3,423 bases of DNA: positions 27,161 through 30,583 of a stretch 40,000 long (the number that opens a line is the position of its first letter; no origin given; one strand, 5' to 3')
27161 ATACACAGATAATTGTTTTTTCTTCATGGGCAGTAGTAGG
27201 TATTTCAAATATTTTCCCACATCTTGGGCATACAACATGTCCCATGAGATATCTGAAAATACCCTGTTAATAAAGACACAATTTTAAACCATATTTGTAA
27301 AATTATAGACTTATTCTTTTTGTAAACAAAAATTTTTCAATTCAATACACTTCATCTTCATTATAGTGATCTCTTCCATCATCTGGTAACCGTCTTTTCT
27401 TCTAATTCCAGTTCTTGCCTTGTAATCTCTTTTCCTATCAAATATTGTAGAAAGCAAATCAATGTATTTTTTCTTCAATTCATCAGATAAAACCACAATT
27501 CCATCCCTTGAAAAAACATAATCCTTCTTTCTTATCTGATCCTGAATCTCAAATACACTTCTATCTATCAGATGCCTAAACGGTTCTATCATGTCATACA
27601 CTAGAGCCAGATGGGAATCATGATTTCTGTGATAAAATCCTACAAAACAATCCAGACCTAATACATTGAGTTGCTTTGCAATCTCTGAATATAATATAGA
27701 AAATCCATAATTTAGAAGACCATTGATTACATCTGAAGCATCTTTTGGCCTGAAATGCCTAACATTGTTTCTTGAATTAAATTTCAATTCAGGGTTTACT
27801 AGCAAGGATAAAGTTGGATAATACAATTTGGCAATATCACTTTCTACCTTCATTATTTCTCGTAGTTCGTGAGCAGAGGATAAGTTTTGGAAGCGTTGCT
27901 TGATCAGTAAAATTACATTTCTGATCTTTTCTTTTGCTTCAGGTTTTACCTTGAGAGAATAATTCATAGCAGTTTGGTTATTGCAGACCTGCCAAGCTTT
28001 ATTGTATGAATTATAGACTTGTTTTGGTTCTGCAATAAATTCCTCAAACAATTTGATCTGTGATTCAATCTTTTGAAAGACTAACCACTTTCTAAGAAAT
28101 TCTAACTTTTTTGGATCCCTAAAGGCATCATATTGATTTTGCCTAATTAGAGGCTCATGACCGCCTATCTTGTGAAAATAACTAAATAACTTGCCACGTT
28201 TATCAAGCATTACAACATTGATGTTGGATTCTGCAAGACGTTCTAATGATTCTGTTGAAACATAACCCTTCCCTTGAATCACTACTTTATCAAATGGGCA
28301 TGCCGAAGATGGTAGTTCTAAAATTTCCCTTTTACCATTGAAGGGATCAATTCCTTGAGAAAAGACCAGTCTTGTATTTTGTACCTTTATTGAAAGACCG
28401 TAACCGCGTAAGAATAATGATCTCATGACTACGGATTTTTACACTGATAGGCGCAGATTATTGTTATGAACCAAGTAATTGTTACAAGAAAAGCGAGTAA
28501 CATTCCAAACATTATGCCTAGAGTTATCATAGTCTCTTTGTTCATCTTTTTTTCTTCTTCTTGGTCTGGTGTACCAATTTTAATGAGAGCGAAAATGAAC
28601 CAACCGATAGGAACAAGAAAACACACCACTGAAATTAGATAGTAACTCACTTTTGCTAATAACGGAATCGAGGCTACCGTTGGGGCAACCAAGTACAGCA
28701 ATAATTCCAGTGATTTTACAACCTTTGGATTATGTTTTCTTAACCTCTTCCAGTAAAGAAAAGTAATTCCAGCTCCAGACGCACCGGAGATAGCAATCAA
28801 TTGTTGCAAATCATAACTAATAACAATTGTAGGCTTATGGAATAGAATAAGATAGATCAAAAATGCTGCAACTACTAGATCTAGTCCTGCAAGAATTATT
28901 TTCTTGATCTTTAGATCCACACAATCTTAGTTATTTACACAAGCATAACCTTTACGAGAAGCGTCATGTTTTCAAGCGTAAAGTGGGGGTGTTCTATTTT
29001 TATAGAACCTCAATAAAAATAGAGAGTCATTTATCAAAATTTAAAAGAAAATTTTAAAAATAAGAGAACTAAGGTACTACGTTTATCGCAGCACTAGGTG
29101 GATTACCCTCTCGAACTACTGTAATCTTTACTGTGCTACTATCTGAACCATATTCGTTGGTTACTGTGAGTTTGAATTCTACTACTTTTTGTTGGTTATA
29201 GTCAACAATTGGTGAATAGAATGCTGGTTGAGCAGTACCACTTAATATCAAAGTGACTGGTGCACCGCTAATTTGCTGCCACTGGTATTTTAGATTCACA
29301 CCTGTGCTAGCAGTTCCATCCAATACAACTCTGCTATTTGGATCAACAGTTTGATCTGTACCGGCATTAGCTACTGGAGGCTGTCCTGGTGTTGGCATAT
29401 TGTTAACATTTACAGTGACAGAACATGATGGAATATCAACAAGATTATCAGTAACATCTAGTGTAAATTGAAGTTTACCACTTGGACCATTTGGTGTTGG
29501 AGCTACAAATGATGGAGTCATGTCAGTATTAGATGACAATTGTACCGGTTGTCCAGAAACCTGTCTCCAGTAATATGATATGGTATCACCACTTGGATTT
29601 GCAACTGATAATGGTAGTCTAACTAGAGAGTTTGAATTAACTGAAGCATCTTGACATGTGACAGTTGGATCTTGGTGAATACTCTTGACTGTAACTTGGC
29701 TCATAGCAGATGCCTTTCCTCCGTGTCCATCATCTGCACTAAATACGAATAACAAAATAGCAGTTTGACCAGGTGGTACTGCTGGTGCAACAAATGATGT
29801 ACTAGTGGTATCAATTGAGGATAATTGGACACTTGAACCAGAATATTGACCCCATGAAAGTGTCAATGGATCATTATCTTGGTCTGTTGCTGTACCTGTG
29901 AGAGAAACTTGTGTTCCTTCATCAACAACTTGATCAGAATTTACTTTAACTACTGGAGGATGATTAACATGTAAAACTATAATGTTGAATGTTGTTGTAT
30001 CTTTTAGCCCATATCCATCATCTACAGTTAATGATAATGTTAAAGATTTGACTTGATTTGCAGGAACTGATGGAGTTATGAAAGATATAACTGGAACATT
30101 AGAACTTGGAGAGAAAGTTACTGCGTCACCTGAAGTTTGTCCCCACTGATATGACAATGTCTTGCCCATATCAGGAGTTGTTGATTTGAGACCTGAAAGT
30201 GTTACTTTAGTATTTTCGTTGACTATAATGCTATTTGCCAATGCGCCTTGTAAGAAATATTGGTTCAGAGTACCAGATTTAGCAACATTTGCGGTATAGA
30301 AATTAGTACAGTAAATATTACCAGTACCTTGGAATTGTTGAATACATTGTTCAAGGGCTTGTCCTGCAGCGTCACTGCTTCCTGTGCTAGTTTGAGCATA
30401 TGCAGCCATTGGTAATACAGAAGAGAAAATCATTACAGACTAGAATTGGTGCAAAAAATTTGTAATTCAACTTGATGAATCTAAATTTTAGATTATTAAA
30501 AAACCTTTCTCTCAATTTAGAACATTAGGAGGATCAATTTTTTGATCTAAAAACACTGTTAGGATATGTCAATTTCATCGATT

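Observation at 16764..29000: Self-synthesising Cas1 transposon (casposon), ~12.2 kb, with intact ends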

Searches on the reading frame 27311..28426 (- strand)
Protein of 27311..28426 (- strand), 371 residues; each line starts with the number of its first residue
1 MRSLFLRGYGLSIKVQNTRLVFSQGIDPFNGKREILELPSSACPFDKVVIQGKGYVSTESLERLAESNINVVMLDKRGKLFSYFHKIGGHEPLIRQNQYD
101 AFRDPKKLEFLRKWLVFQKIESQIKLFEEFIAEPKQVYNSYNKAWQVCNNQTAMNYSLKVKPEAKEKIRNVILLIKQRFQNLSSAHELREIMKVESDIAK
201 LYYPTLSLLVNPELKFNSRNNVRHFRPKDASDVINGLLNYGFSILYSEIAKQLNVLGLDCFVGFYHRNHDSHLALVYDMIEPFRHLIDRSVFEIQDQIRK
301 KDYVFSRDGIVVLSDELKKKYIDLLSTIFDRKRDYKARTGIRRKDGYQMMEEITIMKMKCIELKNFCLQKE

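Call 8: search_protein_families(library=pfam, proteins=[window:27311-28426:-], max_evalue=0.01)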
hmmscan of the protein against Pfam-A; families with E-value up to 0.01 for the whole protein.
window:27311-28426:- (371 aa): 1 family
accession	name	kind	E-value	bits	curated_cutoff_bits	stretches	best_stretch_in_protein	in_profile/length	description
PF01867.21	Cas_Cas1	-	2.2e-46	158.7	22.3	2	152-324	114-280/283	CRISPR associated protein Cas1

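Call 11: find_related_loci(query=window:27311-28426:-, collection=genome_contigs, flank=10000)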
Query window:27311-28426:- (371 aa) in genome_contigs; peptide patterns used: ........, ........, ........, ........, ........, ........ (x = any residue, [..] = any of these).
98 stretches matched a pattern; 24 encode a relative of the query (tblastn E <= 1e-3); 24 distinct loci.
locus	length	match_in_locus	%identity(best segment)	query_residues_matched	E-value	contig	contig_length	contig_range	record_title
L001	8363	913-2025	84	1-371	0e+0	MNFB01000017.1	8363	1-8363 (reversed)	MAG: Thaumarchaeota archaeon 13_1_40CM_4_38_7 13_1_40cm_4_scaffold_2883, whole genome shotgun sequence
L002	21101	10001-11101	85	1-366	0e+0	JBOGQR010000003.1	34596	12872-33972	MAG: Nitrosopumilaceae archaeon isolate SE1503_metabat2.bin.5 NODE_18_length_34596_cov_1.483043, whole genome shotgun se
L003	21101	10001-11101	83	1-366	0e+0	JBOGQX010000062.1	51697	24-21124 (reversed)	MAG: Nitrosotalea sp. isolate TC-B4_metabat2.bin.1 k127_16097, whole genome shotgun sequence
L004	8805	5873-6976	80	1-367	0e+0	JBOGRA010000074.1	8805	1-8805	MAG: Nitrosotalea sp. isolate SE1508_metabat2.bin.14 NODE_2290_length_8805_cov_2.627218, whole genome shotgun sequence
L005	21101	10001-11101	78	1-366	0e+0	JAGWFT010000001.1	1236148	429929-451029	MAG: Thaumarchaeota archaeon isolate REEA16 REEA16_1_length_1236148_cov_8.008758, whole genome shotgun sequence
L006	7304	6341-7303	79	1-320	8e-178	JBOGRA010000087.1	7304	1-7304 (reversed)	MAG: Nitrosotalea sp. isolate SE1508_metabat2.bin.14 NODE_3423_length_7304_cov_2.598857, whole genome shotgun sequence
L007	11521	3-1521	77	1-366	2e-132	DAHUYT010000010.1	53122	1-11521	MAG TPA_asm: Thaumarchaeota archaeon isolate clean277 NODE_10_length_53122_cov_6.217283, whole genome shotgun sequence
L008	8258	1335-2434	76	1-366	2e-175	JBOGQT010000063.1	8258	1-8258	MAG: Nitrosotalea sp. isolate TC-S_metawrap_bin.228 k127_4873347, whole genome shotgun sequence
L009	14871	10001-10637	80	1-365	7e-89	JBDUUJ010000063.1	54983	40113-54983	MAG: Nitrososphaera sp. isolate NZW_845 k127_6823465, whole genome shotgun sequence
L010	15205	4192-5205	34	5-370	3e-65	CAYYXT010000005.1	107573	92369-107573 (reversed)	MAG TPA_asm: uncultured Nitrosopumilaceae archaeon isolate SRP136066_co1_402 genome assembly, contig: NODE_95_length_107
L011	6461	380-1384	33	5-368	4e-63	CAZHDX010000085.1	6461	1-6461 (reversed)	MAG TPA_asm: uncultured Nitrosopumilaceae archaeon isolate SRP273308_co1_125 genome assembly, contig: NODE_21031_length_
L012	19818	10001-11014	34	5-370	5e-62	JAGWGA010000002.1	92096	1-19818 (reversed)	MAG: Thaumarchaeota archaeon isolate REEA23 REEA23_2_length_92096_cov_4.598987, whole genome shotgun sequence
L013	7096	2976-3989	34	5-370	6e-59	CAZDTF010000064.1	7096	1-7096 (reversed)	MAG TPA_asm: uncultured Nitrosopumilaceae archaeon isolate SRP273308_co1_237 genome assembly, contig: NODE_17727_length_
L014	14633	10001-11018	38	5-371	2e-37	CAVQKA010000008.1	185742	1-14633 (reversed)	MAG: uncultured Nitrososphaerota archaeon isolate MFD00008.bin.1.167 genome assembly, contig: contig_9283, whole genome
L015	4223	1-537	37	199-371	8e-35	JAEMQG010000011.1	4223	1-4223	MAG: Nitrosopumilus sp. isolate 2017_B01_C_10_2 c_000000036157, whole genome shotgun sequence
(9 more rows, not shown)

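Call 15: find_encoding_contigs(protein=window:27311-28426:-, flank=10000, max_places=10)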
Protein window:27311-28426:- (371 aa): 1 contig read that carries it; 1 place shown.
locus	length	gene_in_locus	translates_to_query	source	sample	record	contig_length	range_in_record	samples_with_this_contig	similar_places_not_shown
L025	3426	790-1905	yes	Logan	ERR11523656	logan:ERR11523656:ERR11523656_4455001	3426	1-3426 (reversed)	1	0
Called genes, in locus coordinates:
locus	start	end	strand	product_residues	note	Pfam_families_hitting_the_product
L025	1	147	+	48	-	?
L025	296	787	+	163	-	-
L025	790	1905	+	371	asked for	PF01867:Cas_Cas1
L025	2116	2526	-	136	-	-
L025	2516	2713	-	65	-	-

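Call 35: search_solved_structures(query=window:27311-28426:-, max_evalue=0.001, show_alignments=2)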
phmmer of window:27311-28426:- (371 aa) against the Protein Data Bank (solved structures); distinct sequences matched with E-value up to 0.001: 13.
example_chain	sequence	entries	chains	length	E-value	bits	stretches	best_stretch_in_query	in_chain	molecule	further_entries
6opm_A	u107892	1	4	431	1.1e-25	93.7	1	181-338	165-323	CRISPR-associated endonuclease Cas1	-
4n06_A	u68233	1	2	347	5.2e-25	91.4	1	46-338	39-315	CRISPR-associated endonuclease Cas1 1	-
8d3l_A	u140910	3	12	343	7.2e-13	51.5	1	140-327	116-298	CRISPR-associated endonuclease Cas1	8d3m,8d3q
8d3p_A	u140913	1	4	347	7.4e-13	51.5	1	140-327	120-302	CRISPR-associated endonuclease Cas1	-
7mi4_A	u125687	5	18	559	2.2e-11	46.6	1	222-323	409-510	CRISPR-associated exonuclease Cas4/endonuclease Cas1 fusion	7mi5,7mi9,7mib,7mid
7cr6_A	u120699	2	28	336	6e-11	45.2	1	186-332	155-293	CRISPR-associated endonuclease Cas1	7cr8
7kft_D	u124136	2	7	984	2.8e-10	43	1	163-330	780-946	Cas6-RT-Cas1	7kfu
9h1h_B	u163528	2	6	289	3.4e-08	36.2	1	228-296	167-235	CRISPR-associated endonuclease Cas1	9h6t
9hp8_F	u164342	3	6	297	3.4e-08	36.1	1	228-296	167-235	CRISPR-associated endonuclease Cas1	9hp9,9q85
6qxf_I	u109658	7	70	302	3.6e-08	36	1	228-296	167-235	CRISPR-associated endonuclease Cas1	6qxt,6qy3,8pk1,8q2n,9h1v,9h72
5xvn_A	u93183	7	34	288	3.7e-07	32.7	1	230-296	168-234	CRISPR-associated endonuclease Cas1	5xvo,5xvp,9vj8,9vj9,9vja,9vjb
4zkj_A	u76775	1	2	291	7.5e-07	31.7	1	228-299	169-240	CRISPR-associated protein Cas1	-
4xtk_A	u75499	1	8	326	4.3e-06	29.2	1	165-332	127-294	CRISPR-associated endonuclease Cas1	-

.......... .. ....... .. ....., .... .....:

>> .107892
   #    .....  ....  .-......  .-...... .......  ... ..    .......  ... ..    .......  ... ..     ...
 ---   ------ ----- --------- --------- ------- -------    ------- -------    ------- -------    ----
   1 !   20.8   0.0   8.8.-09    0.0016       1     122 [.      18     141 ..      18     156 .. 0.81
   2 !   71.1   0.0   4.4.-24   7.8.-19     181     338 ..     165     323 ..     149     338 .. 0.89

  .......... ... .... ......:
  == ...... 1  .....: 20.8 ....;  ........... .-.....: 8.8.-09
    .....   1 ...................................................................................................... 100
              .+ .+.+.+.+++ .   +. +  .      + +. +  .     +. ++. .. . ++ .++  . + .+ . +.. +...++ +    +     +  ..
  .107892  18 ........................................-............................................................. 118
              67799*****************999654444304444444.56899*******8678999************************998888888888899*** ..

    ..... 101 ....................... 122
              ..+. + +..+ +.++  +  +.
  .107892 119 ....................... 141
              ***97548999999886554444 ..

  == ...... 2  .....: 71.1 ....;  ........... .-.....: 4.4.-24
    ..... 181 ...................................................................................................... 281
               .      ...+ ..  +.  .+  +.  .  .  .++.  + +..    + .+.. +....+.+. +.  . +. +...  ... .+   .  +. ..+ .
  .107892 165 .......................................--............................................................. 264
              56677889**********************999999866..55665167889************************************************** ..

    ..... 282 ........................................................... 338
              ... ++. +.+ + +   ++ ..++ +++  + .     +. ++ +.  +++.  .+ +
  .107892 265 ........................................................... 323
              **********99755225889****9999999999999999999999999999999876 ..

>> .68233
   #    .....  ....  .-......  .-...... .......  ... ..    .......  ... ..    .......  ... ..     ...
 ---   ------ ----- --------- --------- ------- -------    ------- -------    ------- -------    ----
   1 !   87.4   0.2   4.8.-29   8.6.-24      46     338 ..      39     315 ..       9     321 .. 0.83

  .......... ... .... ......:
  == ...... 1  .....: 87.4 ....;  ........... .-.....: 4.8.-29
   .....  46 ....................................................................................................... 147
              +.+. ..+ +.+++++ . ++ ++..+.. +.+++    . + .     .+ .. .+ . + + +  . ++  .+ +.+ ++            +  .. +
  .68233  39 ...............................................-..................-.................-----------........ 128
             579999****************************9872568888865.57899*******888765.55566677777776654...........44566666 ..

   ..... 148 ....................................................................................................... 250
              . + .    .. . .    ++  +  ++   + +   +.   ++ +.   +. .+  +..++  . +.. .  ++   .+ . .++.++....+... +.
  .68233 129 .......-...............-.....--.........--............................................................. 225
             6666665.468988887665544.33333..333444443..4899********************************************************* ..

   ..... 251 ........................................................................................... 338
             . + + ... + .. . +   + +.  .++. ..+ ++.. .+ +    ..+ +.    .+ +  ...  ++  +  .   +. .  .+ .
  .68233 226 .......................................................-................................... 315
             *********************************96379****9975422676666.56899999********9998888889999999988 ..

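Call 60: search_protein_families(library=ncbifam, proteins=[window:27311-28426:-], max_evalue=0.01)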
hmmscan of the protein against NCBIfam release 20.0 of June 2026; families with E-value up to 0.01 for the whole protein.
window:27311-28426:- (371 aa): 10 families
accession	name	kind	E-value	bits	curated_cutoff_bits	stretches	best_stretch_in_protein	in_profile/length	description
TIGR00287.1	cas1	equivalog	2.5e-39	135.3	71.7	2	148-338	111-298/327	CRISPR-associated endonuclease Cas1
TIGR03640.1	cas1_DVULG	exception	3e-32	112.1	385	1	45-326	39-295/340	type I-C CRISPR-associated endonuclease Cas1c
NF049935.1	cas4g_cas1g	exception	1.7e-30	106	560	2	165-324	337-498/546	CRISPR-associated endonuclease Cas4g/Cas1g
TIGR04093.1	cas1_CYANO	exception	9e-27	93.9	385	1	29-327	26-289/334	type I-D CRISPR-associated endonuclease Cas1d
TIGR04329.1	cas1_PREFRAN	exception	4.2e-24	85.2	300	1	150-334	115-291/317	type V CRISPR-associated endonuclease Cas1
TIGR03639.1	cas1_NMENI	exception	6.9e-24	84.6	120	2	179-302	131-239/278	type II CRISPR-associated endonuclease Cas1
TIGR03983.1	cas1_MYXAN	equivalog_domain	1.1e-20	73.9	358.05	1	161-327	135-302/347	type I-MYXAN CRISPR-associated endonuclease Cas1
TIGR03641.1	cas1_HMARI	exception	1.8e-16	60.3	304.1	1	153-369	112-313/324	type I-B CRISPR-associated endonuclease Cas1b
TIGR03638.1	cas1_ECOLI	exception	9.7e-06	25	215.6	1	141-284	82-220/269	type I-E CRISPR-associated endonuclease Cas1e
TIGR03637.1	cas1_YPEST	exception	7.5e-05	22.3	150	1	141-279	133-255/307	type I-F CRISPR-associated endonuclease Cas1f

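Call 79: list_cluster_members(proteins=[window:27311-28426:-, window:22641-24518:+])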
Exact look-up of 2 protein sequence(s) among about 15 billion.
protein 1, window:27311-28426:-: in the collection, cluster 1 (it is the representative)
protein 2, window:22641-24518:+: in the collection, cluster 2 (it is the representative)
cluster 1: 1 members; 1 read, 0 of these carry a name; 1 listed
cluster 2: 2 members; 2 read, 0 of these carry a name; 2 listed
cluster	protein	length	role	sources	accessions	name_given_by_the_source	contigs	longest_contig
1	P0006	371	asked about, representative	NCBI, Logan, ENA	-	-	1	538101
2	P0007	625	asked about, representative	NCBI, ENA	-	-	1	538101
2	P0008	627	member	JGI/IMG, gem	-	-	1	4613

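Call 80: find_encoding_contigs(protein=P0008, flank=5000, max_places=3)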
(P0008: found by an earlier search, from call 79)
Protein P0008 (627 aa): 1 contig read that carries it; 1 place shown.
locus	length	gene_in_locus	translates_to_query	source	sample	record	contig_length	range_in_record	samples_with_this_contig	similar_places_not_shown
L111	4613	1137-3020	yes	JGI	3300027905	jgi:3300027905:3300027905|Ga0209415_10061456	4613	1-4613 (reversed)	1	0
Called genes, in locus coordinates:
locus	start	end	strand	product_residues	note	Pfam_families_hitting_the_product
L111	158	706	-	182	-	-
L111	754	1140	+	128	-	-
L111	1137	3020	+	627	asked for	PF03175:DNA_pol_B_2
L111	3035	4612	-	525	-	?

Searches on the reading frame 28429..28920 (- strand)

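Call 8: search_protein_families(library=pfam, proteins=[window:28429-28920:-], max_evalue=0.01)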
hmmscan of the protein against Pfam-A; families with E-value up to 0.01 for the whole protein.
window:28429-28920:- (163 aa): 1 family
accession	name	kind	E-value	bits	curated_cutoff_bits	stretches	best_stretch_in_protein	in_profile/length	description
PF01925.25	TauE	-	0.0067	16.6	32.6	1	15-155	21-153/237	Sulfite exporter TauE/SafE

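Call 57: search_protein_families(library=padloc, proteins=[window:28429-28920:-], max_evalue=0.1)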
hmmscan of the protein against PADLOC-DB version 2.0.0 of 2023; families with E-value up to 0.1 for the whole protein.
window:28429-28920:- (163 aa): 0 families

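Call 59: search_protein_families(library=phrogs, proteins=[window:28429-28920:-], max_evalue=0.01)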
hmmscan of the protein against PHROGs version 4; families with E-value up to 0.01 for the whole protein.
window:28429-28920:- (163 aa): 0 families

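Call 60: search_protein_families(library=ncbifam, proteins=[window:28429-28920:-], max_evalue=0.01)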
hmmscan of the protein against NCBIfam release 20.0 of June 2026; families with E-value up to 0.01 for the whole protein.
window:28429-28920:- (163 aa): 1 family
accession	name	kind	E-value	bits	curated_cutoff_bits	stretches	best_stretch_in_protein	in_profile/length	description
NF045849.1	ICE_MMCAP2_0565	equivalog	0.00039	20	40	1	96-155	20-80/80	Mbov_0395 family pilin-like conjugal transfer protein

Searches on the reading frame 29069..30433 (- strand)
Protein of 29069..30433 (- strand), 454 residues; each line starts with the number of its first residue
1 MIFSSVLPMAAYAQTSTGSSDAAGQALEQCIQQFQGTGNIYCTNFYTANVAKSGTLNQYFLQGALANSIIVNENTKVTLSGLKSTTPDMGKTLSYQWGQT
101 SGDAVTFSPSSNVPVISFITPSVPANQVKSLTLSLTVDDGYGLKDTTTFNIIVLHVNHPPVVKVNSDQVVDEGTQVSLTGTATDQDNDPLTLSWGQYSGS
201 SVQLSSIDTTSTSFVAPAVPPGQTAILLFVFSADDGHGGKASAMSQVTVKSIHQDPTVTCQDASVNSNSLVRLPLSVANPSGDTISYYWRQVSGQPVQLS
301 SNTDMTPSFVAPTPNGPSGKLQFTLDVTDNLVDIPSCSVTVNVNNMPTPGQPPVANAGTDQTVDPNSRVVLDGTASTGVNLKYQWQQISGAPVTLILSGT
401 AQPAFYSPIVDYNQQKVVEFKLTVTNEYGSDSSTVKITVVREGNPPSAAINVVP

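Call 9: search_protein_families(library=pfam, proteins=[window:29069-30433:-], max_evalue=0.01)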
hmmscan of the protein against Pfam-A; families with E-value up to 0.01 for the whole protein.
window:29069-30433:- (454 aa): 5 families
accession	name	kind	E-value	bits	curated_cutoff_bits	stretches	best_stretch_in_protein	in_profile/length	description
PF22352.2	K319L-like_PKD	-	8.8e-40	135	27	4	357-439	1-84/84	K319L-like, PKD domain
PF17963.7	Big_9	-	2.1e-14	54.6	23.6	2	157-248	1-89/89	Bacterial Ig domain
PF18911.6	PKD_4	-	1.2e-10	41.7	27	1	157-194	1-39/85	PKD domain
PF21027.3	Sde0182_C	-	5.5e-08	33.7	27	0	176-210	2-37/83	Cellulose-binding protein Sde0182, C-terminal domain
PF00801.26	PKD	-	3.6e-07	30.5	23.5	0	360-439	8-80/80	PKD domain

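Call 77: find_encoding_contigs(protein=window:29069-30433:-, flank=6000, max_places=10)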
Protein window:29069-30433:- (454 aa): no gene with exactly this product is on record in the collection.
